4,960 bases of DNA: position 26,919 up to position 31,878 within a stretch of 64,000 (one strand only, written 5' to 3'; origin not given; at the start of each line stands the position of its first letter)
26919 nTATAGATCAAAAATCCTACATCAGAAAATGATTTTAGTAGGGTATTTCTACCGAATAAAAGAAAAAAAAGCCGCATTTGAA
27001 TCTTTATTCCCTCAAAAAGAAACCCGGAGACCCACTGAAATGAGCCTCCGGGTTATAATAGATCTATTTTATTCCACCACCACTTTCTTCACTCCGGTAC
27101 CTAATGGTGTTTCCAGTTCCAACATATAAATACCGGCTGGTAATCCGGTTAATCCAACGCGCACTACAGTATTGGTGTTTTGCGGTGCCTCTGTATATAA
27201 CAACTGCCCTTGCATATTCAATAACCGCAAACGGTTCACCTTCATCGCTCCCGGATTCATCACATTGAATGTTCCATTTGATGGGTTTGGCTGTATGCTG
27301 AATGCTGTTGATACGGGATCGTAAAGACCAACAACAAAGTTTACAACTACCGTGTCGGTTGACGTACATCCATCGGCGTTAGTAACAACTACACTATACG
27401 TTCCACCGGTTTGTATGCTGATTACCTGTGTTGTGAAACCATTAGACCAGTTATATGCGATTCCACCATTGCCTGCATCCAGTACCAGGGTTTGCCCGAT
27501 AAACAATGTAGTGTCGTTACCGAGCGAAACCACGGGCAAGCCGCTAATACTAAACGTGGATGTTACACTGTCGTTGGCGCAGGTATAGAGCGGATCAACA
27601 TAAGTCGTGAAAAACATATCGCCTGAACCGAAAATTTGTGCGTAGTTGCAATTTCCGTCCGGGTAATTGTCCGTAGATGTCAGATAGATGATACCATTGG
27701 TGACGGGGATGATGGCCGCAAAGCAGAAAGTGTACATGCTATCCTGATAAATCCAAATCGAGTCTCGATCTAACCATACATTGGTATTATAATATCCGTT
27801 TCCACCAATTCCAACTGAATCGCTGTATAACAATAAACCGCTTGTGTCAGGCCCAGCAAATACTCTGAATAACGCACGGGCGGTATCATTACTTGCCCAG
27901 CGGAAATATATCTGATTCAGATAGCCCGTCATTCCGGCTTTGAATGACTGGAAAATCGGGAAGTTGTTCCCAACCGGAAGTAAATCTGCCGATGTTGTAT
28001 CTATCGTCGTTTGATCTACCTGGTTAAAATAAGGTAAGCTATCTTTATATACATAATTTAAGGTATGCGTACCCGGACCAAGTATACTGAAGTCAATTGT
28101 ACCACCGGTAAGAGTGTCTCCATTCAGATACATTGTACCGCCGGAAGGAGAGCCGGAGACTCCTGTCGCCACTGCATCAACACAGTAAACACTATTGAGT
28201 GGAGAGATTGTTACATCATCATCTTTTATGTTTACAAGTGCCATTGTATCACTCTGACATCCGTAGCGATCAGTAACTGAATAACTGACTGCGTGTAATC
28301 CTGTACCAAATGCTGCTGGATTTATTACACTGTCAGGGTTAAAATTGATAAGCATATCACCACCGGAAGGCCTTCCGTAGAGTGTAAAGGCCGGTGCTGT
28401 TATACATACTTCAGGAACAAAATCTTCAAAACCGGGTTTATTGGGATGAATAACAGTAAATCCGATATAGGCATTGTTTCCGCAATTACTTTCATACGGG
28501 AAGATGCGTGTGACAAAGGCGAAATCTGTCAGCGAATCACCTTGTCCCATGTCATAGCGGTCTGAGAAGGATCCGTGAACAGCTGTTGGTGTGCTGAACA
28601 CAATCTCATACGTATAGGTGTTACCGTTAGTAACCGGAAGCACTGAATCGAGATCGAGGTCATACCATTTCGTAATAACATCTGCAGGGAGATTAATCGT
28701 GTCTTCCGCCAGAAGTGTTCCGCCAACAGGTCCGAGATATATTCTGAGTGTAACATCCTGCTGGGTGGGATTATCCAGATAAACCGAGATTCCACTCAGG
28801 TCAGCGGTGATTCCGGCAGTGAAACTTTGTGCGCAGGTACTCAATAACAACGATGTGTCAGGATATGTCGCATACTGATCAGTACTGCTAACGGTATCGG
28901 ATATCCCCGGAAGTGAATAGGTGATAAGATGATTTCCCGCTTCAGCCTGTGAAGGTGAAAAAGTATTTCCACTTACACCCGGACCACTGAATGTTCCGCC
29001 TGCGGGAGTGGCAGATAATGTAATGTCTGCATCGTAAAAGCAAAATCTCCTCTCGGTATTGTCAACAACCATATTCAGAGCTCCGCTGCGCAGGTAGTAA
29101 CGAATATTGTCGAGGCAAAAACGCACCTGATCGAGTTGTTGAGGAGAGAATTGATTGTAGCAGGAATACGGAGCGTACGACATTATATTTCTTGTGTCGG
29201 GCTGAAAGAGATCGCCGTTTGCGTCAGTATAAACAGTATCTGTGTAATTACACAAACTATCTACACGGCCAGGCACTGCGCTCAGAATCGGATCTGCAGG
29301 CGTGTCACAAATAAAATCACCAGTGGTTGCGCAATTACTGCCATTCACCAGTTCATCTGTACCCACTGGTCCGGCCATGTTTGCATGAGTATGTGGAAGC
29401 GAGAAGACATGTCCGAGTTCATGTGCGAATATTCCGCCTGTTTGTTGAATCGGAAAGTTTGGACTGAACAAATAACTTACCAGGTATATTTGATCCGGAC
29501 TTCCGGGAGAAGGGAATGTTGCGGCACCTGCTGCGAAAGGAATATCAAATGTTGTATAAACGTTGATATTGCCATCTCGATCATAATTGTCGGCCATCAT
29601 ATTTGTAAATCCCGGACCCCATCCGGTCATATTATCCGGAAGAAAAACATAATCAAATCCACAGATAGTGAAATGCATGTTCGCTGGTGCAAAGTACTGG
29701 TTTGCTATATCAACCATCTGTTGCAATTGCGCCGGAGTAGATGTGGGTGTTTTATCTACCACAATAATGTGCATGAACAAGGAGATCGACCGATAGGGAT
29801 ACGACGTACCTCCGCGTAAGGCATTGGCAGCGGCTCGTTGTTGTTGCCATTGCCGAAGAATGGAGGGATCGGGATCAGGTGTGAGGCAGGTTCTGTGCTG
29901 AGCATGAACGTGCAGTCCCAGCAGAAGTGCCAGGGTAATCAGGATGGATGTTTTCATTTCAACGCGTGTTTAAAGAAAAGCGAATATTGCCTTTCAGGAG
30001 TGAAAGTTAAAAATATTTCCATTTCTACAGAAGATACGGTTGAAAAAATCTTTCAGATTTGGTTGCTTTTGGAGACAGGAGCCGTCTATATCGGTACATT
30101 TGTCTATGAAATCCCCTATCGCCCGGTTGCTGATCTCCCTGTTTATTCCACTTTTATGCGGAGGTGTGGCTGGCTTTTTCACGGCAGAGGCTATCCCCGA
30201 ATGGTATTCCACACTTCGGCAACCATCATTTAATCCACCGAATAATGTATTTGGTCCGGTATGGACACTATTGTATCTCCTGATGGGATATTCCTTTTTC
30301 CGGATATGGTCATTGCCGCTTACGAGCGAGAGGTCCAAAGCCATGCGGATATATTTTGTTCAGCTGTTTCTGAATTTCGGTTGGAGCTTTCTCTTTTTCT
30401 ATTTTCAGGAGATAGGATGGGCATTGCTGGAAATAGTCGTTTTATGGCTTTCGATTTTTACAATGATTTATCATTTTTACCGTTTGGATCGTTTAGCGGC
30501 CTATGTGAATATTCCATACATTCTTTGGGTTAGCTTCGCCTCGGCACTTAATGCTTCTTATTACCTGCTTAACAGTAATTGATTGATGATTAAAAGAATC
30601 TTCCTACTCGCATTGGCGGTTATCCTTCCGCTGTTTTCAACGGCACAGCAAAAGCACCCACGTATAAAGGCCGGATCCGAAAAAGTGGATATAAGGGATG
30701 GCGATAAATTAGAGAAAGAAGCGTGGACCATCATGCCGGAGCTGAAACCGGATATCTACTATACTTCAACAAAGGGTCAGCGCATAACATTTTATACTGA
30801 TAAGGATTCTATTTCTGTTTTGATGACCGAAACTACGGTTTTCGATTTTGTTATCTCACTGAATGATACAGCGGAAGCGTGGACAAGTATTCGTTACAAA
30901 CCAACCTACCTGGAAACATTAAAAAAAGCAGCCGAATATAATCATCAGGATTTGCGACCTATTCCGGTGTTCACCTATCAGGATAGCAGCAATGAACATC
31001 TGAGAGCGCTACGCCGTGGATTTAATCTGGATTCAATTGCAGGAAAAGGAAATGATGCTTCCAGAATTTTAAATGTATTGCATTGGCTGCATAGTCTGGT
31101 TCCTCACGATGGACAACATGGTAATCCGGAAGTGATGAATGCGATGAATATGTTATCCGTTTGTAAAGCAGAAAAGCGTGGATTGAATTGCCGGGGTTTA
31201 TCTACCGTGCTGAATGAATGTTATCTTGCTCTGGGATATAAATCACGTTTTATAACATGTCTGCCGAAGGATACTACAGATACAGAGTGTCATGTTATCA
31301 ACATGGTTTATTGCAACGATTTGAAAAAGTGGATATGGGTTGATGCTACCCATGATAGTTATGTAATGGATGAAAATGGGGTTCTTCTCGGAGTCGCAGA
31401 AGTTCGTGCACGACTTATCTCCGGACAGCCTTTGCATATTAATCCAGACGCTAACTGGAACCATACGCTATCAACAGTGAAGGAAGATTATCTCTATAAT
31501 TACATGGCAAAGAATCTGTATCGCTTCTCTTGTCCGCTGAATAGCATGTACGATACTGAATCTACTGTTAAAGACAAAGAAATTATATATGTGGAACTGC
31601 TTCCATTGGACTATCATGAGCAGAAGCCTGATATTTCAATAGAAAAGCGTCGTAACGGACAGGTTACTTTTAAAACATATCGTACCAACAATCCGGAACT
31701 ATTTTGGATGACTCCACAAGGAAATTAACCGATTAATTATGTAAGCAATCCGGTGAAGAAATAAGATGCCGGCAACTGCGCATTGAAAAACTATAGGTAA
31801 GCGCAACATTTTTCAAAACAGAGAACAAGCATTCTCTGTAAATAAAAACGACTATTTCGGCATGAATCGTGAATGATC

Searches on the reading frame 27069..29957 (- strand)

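Call 70: search_protein_families(library=pfam, proteins=[window:27069-29957:-], max_evalue=0.001)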
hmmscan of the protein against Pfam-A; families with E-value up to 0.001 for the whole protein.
window:27069-29957:- (962 aa): 3 families
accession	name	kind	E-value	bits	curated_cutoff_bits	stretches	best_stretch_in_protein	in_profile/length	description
PF18962.6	Por_Secre_tail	-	7.6e-09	36.2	27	1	890-961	3-75/75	Secretion system C-terminal sorting domain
PF05572.19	Peptidase_M43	-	9.4e-05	22.8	23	1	122-282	9-151/152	Pregnancy-associated plasma protein-A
PF13688.12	Reprolysin_5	-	0.00035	21.3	27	0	171-211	139-171/196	Metallo-peptidase family M12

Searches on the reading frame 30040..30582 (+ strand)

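Call 70: search_protein_families(library=pfam, proteins=[window:30040-30582:+], max_evalue=0.001)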
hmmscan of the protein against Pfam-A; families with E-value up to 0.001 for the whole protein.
window:30040-30582:+ (180 aa): 1 family
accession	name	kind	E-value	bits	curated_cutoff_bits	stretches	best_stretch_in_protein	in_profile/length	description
PF03073.20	TspO_MBR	-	6.3e-48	162.7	24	1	34-175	2-144/145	TspO/MBR family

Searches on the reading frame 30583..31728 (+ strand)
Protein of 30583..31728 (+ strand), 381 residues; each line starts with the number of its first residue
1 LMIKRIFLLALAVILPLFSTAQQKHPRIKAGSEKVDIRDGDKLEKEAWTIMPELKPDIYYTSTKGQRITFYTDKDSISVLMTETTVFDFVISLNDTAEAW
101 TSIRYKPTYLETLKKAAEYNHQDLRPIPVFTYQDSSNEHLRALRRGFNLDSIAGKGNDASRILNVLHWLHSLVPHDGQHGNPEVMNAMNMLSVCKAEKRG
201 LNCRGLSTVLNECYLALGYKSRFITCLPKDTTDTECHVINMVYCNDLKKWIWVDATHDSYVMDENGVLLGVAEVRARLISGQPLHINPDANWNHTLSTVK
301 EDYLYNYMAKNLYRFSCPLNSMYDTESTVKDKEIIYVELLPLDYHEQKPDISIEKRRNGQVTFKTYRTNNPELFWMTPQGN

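Call 70: search_protein_families(library=pfam, proteins=[window:30583-31728:+], max_evalue=0.001)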
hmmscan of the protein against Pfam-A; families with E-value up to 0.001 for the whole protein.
window:30583-31728:+ (381 aa): 1 family
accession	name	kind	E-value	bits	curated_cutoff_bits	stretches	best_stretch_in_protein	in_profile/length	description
PF01841.26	Transglut_core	-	4.1e-06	27.5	23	1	152-255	8-108/108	Transglutaminase-like superfamily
